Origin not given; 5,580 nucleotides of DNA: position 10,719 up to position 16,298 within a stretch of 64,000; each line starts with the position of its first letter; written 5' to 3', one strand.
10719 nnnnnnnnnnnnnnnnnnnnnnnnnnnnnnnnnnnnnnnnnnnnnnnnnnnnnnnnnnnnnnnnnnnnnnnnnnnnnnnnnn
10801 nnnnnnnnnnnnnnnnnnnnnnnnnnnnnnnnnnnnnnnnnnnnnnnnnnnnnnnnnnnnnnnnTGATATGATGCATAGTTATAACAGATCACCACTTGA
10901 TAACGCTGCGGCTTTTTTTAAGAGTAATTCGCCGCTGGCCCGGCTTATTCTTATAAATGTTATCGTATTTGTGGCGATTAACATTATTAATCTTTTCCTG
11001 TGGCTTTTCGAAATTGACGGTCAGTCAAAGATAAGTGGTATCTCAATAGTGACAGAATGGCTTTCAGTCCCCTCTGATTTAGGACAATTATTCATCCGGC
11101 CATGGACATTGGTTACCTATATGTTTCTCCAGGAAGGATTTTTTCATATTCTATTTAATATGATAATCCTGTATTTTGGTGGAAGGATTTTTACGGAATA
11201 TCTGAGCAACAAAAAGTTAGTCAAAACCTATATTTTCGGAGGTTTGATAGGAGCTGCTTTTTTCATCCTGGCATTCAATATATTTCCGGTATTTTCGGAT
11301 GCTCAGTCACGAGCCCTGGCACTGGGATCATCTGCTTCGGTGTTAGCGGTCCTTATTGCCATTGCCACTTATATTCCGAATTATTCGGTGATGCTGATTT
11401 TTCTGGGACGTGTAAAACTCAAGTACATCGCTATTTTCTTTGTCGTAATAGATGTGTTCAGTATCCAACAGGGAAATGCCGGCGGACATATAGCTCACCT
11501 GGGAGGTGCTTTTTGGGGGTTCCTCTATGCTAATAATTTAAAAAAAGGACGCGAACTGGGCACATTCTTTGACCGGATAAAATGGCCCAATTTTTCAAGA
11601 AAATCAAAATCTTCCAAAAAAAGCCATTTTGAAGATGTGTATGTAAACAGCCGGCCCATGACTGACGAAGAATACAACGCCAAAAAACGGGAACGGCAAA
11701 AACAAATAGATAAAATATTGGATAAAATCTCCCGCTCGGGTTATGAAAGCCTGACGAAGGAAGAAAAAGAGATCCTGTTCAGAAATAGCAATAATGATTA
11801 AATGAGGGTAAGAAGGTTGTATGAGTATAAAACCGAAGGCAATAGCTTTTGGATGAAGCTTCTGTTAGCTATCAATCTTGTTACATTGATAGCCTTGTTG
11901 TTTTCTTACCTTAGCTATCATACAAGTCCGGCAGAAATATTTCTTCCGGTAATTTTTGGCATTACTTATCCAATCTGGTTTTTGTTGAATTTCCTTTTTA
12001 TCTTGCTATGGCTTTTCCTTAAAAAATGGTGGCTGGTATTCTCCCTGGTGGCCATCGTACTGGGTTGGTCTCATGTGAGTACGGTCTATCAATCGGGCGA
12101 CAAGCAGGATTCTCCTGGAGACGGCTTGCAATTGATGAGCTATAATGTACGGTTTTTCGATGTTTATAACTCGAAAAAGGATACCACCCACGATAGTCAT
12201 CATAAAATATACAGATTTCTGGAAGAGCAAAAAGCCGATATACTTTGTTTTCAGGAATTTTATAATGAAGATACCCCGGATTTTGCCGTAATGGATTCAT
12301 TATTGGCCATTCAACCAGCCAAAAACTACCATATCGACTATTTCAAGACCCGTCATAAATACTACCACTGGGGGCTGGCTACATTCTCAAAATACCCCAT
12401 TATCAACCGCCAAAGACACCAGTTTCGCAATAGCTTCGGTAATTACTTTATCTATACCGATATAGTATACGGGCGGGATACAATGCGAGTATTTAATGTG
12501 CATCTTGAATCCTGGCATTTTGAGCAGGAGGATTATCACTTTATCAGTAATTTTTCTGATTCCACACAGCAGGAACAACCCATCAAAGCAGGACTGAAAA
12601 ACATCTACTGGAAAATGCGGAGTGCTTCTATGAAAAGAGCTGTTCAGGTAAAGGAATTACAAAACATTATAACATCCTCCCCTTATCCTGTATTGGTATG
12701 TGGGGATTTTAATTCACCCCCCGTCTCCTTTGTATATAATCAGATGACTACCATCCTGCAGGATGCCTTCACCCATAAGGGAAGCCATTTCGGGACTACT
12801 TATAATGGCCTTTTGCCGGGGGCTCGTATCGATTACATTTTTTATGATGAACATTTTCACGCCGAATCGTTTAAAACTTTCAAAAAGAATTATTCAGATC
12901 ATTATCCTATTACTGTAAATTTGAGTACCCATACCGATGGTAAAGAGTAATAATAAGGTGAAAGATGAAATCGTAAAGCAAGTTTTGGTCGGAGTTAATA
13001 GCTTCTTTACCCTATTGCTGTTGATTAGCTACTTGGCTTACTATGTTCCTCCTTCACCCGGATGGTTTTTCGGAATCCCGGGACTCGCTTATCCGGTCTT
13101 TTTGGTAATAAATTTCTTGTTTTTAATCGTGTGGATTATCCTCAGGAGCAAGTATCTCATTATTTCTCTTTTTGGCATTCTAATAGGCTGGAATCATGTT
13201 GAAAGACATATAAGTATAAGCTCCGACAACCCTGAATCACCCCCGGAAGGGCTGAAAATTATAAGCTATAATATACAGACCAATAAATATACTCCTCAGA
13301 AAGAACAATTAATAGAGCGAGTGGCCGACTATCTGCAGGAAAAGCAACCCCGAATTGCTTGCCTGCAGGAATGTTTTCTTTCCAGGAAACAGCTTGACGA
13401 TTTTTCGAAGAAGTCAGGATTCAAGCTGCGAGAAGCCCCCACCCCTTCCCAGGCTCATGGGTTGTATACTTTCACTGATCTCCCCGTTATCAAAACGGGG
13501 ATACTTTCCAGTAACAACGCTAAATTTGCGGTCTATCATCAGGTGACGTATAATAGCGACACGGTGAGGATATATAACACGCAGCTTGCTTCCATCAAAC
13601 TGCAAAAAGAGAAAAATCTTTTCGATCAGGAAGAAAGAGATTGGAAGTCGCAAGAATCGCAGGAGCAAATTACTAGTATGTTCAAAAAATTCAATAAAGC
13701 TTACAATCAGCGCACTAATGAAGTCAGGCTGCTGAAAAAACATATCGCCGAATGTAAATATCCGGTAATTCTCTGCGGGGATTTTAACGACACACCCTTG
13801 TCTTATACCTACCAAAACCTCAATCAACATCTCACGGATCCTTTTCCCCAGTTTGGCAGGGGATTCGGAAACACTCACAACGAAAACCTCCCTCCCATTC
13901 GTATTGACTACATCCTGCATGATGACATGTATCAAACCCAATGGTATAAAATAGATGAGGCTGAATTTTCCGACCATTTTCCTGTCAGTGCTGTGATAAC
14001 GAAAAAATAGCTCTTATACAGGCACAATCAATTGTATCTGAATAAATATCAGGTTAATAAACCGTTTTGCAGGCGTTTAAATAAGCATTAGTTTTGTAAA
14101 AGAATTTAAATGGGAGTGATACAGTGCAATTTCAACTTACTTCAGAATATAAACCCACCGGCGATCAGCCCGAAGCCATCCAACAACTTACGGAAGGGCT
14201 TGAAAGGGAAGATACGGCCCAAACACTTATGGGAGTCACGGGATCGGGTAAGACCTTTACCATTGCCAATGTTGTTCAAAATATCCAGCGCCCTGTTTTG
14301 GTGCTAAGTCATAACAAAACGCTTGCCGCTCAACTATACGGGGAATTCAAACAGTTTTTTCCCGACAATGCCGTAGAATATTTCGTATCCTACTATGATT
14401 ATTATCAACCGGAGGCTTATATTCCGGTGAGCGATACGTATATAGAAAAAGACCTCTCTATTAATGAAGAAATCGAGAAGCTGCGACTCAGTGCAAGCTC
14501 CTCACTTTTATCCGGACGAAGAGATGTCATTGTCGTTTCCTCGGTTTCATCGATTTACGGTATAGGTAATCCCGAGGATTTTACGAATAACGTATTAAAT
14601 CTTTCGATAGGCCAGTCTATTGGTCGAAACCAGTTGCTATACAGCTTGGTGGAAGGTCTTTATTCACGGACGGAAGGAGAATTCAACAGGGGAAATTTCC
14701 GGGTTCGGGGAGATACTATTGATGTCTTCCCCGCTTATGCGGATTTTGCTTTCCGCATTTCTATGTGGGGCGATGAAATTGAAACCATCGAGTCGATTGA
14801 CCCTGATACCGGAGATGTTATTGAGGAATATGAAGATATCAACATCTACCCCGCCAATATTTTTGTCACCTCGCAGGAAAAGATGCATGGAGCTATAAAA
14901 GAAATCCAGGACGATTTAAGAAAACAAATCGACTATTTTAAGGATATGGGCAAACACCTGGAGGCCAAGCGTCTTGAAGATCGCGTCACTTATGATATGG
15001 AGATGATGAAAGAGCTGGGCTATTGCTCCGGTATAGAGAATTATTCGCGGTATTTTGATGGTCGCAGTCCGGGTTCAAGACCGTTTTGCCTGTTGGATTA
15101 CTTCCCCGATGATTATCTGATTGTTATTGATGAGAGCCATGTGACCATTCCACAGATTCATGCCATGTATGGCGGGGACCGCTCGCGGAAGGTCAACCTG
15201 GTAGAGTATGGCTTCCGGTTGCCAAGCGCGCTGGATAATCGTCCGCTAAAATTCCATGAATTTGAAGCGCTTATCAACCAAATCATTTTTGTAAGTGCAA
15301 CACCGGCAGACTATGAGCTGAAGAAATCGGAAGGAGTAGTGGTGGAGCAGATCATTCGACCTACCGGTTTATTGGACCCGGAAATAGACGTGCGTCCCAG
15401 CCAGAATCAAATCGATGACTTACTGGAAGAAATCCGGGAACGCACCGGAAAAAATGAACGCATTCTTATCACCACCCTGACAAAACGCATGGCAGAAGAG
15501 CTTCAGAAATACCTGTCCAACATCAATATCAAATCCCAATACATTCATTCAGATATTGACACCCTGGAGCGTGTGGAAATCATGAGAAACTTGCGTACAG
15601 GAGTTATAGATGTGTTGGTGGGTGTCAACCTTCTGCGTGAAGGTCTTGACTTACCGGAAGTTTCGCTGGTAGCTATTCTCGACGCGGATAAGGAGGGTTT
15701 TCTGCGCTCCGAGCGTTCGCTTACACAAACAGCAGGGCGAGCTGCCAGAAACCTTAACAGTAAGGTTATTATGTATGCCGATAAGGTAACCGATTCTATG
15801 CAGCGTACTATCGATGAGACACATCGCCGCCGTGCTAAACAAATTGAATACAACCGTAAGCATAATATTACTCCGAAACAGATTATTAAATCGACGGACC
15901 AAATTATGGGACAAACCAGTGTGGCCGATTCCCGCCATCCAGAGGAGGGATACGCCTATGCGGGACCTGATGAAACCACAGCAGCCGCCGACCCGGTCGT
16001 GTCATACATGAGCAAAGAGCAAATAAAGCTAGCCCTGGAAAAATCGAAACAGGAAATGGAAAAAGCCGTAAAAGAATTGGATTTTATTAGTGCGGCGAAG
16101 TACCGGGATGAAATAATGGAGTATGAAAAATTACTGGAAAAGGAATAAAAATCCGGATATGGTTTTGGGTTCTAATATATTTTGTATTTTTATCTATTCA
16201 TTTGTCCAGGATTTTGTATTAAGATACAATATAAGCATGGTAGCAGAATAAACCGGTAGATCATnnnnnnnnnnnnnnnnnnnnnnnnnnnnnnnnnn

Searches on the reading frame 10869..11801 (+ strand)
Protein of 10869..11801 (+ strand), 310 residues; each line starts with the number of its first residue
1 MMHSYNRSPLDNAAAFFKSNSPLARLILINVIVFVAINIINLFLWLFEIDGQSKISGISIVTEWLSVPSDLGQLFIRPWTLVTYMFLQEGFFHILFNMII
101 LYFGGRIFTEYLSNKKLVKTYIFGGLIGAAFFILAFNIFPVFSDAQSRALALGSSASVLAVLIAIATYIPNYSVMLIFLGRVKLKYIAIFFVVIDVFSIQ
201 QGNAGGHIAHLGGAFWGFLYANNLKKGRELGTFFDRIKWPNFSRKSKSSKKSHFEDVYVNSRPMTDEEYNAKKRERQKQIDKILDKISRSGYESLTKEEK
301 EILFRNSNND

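Call 7: search_protein_families(library=pfam, proteins=[window:10869-11801:+], max_evalue=0.001)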
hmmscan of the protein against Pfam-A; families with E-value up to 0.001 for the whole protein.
window:10869-11801:+ (310 aa): 3 families
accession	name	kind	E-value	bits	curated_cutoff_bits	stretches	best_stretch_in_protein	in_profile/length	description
PF01694.28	Rhomboid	-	5.5e-17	62.7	22.6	1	78-221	4-137/143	Rhomboid domain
PF20216.3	DUF6576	-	3.5e-15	56.3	27.3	1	266-308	4-46/47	Family of unknown function (DUF6576)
PF08551.15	DUF1751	-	0.00013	22.9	22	1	73-164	3-96/99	Eukaryotic integral membrane protein (DUF1751)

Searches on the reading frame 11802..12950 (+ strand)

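Call 7: search_protein_families(library=pfam, proteins=[window:11802-12950:+], max_evalue=0.001)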
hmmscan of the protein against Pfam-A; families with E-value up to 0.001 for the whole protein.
window:11802-12950:+ (382 aa): 3 families
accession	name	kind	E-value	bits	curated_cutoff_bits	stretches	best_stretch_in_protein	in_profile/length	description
PF03372.29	Exo_endo_phos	-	2.7e-22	80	24.5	1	112-367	1-225/225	Endonuclease/Exonuclease/phosphatase family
PF23226.1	Exo_endo_phos_PGAP2IP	-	3.2e-06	27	27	1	124-207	14-95/239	PGAP2IP, C-terminal nuclease-like domain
PF14529.12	Exo_endo_phos_2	-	0.00011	22.5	27.4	0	268-370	6-116/117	Endonuclease-reverse transcriptase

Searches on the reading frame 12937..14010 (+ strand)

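Call 84: search_protein_families(library=pfam, proteins=[window:12937-14010:+], max_evalue=0.00001)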
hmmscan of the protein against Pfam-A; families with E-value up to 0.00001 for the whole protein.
window:12937-14010:+ (357 aa): 1 family
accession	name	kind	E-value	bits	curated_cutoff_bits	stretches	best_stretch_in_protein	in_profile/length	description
PF03372.29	Exo_endo_phos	-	2.7e-15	57.1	24.5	1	109-347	1-225/225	Endonuclease/Exonuclease/phosphatase family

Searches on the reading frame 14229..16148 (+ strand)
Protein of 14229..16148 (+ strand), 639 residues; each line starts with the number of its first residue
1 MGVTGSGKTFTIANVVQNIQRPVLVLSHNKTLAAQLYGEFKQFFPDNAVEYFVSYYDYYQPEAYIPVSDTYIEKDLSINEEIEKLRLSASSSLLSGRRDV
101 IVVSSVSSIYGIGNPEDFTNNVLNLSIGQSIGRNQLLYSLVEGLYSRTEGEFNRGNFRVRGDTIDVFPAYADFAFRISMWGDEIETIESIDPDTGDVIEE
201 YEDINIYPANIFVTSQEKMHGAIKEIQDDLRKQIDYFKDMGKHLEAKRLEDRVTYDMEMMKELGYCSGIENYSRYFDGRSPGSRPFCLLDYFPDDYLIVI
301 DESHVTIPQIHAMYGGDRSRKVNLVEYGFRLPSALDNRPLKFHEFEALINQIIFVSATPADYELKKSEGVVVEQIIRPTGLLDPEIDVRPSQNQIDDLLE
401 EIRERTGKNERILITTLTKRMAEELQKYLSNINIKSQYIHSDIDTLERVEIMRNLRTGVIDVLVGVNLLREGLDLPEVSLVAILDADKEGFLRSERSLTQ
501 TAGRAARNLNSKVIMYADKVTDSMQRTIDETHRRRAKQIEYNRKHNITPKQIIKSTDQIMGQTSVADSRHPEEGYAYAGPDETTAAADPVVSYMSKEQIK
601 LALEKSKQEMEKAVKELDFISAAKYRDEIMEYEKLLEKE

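Call 84: search_protein_families(library=pfam, proteins=[window:14229-16148:+], max_evalue=0.00001)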
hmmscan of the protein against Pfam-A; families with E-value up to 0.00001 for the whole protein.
window:14229-16148:+ (639 aa): 5 families
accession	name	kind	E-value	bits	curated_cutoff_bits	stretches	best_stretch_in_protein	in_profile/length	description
PF17757.6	UvrB_inter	-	2.3e-31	108.2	22.9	1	123-212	1-91/91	UvrB interaction domain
PF12344.14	UvrB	-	1.9e-21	76.1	27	1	515-555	1-41/43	Ultra-violet resistance protein B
PF00271.37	Helicase_C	-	2.1e-20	73.5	23.5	1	395-508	3-109/110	Helicase conserved C-terminal domain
PF04851.21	ResIII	-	1.9e-08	34.8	22.5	1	3-50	31-83/164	Type III restriction enzyme, res subunit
PF02151.25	UVR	-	5.2e-06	26.5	21.5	0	605-634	6-35/36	UvrB/uvrC motif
